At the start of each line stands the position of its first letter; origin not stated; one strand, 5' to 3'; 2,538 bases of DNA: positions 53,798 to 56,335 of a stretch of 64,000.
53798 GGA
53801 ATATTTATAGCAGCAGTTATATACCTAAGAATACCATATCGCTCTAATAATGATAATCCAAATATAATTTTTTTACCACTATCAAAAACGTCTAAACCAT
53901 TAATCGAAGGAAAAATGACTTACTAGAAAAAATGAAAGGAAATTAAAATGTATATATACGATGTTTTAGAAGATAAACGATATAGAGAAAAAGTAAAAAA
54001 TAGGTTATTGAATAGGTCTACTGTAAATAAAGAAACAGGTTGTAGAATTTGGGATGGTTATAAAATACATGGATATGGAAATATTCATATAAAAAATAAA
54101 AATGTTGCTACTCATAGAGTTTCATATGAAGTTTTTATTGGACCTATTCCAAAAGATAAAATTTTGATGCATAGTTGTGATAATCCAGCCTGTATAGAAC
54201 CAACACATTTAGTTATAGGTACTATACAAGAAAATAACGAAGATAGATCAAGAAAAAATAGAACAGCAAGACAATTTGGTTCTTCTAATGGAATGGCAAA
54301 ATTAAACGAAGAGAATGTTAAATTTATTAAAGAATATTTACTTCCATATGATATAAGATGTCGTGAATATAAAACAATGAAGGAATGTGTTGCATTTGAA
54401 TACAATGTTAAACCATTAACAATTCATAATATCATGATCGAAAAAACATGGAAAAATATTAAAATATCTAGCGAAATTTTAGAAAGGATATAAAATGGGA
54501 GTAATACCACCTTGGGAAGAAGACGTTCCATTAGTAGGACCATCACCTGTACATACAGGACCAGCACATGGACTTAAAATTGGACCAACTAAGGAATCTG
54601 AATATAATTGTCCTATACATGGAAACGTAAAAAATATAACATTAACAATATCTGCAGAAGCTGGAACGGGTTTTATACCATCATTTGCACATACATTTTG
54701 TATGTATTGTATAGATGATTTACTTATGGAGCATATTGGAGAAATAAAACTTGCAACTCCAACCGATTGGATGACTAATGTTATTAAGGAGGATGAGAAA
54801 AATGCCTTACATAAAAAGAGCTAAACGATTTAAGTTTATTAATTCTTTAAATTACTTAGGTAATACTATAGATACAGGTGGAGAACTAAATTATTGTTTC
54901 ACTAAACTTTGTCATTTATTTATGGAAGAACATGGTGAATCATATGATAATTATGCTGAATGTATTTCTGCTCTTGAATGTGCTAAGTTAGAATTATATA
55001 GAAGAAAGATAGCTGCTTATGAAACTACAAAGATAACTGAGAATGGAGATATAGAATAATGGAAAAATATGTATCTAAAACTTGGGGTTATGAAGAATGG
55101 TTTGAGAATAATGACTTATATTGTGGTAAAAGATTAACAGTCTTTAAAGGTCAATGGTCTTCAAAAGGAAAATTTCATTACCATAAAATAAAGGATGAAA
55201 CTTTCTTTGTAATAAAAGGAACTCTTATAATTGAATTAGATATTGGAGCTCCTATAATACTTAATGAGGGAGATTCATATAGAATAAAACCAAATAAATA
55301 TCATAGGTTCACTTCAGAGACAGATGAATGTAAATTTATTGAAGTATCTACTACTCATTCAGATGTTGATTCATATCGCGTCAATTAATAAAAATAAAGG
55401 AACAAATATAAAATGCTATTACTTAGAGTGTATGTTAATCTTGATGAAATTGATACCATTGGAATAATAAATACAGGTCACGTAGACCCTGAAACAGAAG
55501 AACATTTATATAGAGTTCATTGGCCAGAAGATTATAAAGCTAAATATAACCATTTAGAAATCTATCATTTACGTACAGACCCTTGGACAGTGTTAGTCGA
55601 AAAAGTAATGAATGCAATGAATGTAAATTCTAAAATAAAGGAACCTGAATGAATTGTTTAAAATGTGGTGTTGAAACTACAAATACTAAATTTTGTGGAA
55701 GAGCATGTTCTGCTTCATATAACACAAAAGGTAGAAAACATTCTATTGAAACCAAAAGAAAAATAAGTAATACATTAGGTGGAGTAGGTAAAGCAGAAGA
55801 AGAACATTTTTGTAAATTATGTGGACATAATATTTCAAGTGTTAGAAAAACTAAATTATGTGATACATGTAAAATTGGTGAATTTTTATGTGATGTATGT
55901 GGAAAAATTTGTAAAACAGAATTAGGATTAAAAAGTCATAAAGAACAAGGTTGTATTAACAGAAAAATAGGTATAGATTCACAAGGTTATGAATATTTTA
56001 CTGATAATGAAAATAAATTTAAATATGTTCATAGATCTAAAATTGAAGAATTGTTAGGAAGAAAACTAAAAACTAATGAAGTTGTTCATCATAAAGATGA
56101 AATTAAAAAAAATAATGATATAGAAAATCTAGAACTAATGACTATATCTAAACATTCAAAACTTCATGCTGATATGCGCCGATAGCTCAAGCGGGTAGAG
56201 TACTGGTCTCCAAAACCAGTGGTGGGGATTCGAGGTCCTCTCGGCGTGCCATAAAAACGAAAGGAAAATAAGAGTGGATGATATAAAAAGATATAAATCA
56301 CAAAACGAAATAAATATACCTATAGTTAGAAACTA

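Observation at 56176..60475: tRNA island (Trp, Ile-UAU, Asn x2, Gln-UUG, Ser-UGA, one degenerate copy) coupled to an RtcB ligase and HNH endonucleases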

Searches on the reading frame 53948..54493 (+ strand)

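Call 35: search_protein_families(library=pfam, proteins=[window:53948-54493:+], max_evalue=0.01)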
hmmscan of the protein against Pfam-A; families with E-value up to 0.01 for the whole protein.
window:53948-54493:+ (181 aa): 2 families
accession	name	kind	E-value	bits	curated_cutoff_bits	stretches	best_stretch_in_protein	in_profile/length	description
PF13392.12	HNH_3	-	2.3e-09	37.2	24.8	1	54-97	2-45/46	HNH endonuclease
PF05551.17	zf-His_Me_endon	-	0.00011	22.9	27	1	71-100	65-94/131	Zinc-binding loop region of homing endonuclease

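Call 69: search_protein_families(library=padloc, proteins=[window:53948-54493:+], max_evalue=0.001)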
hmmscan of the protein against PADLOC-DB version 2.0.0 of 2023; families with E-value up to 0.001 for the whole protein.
window:53948-54493:+ (181 aa): 1 family
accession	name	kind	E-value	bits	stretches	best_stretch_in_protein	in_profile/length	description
PDLC03704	HEase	-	2.1e-05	22.8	1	28-119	11-109/131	homing endonuclease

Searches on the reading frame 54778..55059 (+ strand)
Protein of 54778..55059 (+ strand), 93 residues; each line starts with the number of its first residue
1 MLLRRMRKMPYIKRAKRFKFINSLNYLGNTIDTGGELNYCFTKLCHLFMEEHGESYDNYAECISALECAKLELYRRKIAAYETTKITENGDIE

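Call 36: search_protein_families(library=pfam, proteins=[window:54778-55059:+], max_evalue=0.01)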
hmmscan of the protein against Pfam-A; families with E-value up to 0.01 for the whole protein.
window:54778-55059:+ (93 aa): 1 family
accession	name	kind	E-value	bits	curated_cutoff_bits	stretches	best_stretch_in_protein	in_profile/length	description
PF21840.1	DUF6899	-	2.7e-28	98.8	27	1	9-92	1-85/85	Domain of unknown function (DUF6899)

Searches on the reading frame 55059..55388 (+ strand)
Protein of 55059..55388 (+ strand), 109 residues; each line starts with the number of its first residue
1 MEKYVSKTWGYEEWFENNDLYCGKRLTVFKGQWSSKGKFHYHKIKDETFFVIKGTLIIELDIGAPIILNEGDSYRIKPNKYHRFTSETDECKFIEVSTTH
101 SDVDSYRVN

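Call 35: search_protein_families(library=pfam, proteins=[window:55059-55388:+], max_evalue=0.01)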
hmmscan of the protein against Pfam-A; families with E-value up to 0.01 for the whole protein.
window:55059-55388:+ (109 aa): 5 families
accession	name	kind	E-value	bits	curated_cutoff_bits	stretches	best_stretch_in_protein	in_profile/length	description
PF07883.17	Cupin_2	-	6.6e-12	45.4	27.2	1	36-94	10-67/70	Cupin domain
PF07385.18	Lyx_isomer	-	1.6e-07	31.2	20.8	1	59-102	149-192/222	D-lyxose isomerase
PF05899.18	Cupin_3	-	8.6e-06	25.8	23.5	1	35-80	15-60/74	EutQ-like cupin domain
PF01050.24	MannoseP_isomer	-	2.9e-05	24.7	23.6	1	4-87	11-90/116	Mannose-6-phosphate isomerase C-terminal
PF14667.12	Polysacc_synt_C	-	0.0036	17.8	28.7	0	36-60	31-54/111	Polysaccharide biosynthesis C-terminal domain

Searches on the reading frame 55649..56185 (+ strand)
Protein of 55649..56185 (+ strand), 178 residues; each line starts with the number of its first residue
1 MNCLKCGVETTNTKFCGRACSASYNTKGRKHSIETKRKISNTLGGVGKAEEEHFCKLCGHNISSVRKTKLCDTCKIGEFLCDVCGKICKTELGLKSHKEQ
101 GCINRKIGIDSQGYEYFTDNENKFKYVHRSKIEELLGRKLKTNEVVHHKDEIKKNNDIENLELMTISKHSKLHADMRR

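Call 6: search_protein_families(library=pfam, proteins=[window:55649-56185:+], max_evalue=0.01)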
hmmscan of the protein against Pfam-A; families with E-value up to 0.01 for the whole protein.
window:55649-56185:+ (178 aa): 2 families
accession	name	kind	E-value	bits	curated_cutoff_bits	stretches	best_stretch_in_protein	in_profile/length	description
PF13392.12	HNH_3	-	8e-11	41.9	24.8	1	125-170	1-45/46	HNH endonuclease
PF07460.16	NUMOD3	-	0.0019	18.5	20.4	1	28-43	1-16/37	NUMOD3 motif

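Call 13: search_protein_families(library=phrogs, proteins=[window:55649-56185:+], max_evalue=0.01)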
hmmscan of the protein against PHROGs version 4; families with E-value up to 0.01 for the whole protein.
window:55649-56185:+ (178 aa): 14 families
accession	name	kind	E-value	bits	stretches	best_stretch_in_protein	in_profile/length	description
phrog_7545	-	DNA, RNA and nucleotide metabolism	4.4e-13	50.7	1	83-176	35-136/160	HNH endonuclease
phrog_15471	-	DNA, RNA and nucleotide metabolism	2e-11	45.1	1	117-174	24-81/183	HNH endonuclease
phrog_59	-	DNA, RNA and nucleotide metabolism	1.4e-10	42.1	1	105-171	169-233/423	HNH endonuclease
phrog_21964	-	DNA, RNA and nucleotide metabolism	2e-10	41.7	1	120-178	159-217/244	HNH endonuclease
phrog_10730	-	DNA, RNA and nucleotide metabolism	1.2e-08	36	1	104-173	66-141/234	HNH endonuclease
phrog_14913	-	DNA, RNA and nucleotide metabolism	5.4e-08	34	1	124-174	39-89/149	HNH endonuclease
phrog_959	-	DNA, RNA and nucleotide metabolism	1e-07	32.8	1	114-168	44-101/138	HNH endonuclease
phrog_19902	-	DNA, RNA and nucleotide metabolism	1.3e-06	29.3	1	79-176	34-139/221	HNH endonuclease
phrog_20891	-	DNA, RNA and nucleotide metabolism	3.2e-06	27.9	1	2-166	28-195/219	HNH endonuclease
phrog_1271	-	DNA, RNA and nucleotide metabolism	4e-06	27.4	1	2-177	118-320/361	HNH endonuclease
phrog_25114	-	unknown function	0.00021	22.2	1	107-175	59-133/156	-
phrog_1891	-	DNA, RNA and nucleotide metabolism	0.00074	20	1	91-171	141-210/255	HNH endonuclease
phrog_99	-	DNA, RNA and nucleotide metabolism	0.0018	19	1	105-167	136-199/383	HNH endonuclease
phrog_1492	-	DNA, RNA and nucleotide metabolism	0.0096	16.1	1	117-167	101-153/414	HNH endonuclease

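Call 68: search_protein_families(library=ncbifam, proteins=[window:55649-56185:+], max_evalue=0.001)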
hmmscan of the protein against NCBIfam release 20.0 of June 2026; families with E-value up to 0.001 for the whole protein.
window:55649-56185:+ (178 aa): 0 families

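Call 69: search_protein_families(library=padloc, proteins=[window:55649-56185:+], max_evalue=0.001)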
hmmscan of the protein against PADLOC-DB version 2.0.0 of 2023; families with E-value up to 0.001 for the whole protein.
window:55649-56185:+ (178 aa): 0 families
